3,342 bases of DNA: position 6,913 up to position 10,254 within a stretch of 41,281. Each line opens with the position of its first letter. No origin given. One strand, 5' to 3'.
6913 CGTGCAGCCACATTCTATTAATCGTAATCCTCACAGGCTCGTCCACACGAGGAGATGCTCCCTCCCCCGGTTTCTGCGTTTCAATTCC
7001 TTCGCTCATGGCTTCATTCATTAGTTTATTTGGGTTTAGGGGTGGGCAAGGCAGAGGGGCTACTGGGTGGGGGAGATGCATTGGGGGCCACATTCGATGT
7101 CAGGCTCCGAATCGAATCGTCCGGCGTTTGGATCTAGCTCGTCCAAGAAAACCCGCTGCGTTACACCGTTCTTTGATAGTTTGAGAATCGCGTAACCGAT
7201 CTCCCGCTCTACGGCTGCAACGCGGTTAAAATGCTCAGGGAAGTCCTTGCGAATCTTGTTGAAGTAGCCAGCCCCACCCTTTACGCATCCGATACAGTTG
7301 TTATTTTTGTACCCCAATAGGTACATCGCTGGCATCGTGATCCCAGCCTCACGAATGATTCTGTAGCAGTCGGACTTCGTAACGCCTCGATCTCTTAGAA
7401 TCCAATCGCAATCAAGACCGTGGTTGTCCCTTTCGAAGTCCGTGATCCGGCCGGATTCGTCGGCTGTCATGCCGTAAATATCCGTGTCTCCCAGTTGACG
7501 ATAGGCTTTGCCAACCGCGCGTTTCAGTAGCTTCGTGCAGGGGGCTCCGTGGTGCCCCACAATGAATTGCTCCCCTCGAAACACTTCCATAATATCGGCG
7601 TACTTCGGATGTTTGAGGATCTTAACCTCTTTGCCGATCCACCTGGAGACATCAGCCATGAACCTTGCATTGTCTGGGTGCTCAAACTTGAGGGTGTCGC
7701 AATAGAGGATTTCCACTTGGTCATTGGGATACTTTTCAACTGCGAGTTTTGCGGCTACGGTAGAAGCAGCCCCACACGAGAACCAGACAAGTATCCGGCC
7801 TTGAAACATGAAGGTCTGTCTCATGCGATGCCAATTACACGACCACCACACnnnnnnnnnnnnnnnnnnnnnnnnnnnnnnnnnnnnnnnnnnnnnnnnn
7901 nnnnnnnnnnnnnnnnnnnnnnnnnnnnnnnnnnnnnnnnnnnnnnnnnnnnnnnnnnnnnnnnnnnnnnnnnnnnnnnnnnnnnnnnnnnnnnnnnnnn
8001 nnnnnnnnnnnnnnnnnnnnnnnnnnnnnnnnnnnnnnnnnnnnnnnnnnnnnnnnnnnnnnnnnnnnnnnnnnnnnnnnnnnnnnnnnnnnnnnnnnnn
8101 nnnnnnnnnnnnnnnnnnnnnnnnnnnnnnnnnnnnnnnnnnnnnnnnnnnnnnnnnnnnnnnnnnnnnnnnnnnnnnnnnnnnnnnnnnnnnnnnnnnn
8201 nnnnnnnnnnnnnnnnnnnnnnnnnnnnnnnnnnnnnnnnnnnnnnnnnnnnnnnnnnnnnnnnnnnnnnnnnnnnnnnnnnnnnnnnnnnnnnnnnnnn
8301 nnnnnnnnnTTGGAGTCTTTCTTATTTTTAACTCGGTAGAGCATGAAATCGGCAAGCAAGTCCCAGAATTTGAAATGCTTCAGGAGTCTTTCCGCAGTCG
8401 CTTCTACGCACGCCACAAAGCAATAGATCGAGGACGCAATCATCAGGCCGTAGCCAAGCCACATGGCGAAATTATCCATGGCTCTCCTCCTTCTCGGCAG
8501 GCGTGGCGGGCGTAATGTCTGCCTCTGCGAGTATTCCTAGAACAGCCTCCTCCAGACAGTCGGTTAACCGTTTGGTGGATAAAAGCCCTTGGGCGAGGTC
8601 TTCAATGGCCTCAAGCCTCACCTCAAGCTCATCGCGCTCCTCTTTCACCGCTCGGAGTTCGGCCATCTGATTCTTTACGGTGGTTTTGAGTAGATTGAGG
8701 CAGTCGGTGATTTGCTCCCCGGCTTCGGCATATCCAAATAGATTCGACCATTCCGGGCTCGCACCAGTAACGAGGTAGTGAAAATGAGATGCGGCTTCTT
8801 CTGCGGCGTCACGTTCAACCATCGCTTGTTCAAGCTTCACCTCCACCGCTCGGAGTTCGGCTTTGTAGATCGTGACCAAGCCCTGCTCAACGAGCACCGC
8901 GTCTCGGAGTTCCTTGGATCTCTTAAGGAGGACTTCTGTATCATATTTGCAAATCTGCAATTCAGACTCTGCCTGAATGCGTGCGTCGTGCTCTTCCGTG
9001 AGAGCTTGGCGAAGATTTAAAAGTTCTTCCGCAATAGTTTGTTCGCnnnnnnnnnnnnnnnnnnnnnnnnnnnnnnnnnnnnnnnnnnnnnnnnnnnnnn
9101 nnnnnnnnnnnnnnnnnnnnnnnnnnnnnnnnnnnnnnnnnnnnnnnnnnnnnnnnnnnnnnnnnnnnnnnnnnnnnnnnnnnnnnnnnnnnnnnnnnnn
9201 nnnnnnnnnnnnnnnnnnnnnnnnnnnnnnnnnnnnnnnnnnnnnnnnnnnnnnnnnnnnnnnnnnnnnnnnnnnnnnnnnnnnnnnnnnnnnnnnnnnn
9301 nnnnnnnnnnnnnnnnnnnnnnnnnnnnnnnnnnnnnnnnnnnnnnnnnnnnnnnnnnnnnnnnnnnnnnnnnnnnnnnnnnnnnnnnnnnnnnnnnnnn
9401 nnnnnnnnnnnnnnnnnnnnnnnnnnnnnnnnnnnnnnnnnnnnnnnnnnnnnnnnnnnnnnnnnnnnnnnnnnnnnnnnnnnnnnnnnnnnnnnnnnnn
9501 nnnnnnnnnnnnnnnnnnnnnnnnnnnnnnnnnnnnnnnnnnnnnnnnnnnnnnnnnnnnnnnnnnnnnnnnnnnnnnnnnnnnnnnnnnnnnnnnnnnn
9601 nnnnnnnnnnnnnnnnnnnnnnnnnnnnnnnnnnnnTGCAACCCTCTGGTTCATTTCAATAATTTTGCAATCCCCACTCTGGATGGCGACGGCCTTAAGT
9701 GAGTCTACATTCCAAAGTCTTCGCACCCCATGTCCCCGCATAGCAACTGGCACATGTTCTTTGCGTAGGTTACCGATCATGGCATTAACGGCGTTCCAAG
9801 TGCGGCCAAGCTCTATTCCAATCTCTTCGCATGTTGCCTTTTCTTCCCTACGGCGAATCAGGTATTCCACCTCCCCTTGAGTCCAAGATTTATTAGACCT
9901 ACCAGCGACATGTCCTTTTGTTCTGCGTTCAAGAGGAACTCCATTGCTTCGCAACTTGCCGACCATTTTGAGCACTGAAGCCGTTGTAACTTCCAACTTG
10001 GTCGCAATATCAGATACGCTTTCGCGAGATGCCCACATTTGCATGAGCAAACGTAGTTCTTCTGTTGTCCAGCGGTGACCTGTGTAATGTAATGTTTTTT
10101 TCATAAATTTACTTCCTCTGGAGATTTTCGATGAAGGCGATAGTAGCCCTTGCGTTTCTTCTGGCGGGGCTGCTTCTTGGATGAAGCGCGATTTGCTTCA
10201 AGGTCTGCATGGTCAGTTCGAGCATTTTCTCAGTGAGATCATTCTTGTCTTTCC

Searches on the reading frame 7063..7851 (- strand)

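Call 22: search_protein_families(library=pfam, proteins=[window:7063-7851:-], max_evalue=0.01)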
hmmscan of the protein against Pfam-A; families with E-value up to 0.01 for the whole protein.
window:7063-7851:- (263 aa): 1 family
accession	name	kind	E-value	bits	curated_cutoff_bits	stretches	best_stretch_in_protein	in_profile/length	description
PF01507.26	PAPS_reduct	-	0.0036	17.8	22.5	0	20-90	2-69/175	Phosphoadenosine phosphosulfate reductase domain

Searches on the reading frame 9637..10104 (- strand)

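Call 89: search_protein_families(library=pfam, proteins=[window:9637-10104:-], max_evalue=0.001)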
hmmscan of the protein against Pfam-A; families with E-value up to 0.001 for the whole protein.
window:9637-10104:- (156 aa): 3 families
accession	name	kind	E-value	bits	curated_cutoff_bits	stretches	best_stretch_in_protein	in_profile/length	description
PF08279.18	HTH_11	-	2.3e-06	27.8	25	0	22-63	7-51/55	HTH domain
PF01325.25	Fe_dep_repress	-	0.00039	21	26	1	29-55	24-50/60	Iron dependent repressor, N-terminal DNA binding domain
PF13412.12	HTH_24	-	0.00093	19.2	21.9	0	25-56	15-46/48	Winged helix-turn-helix DNA-binding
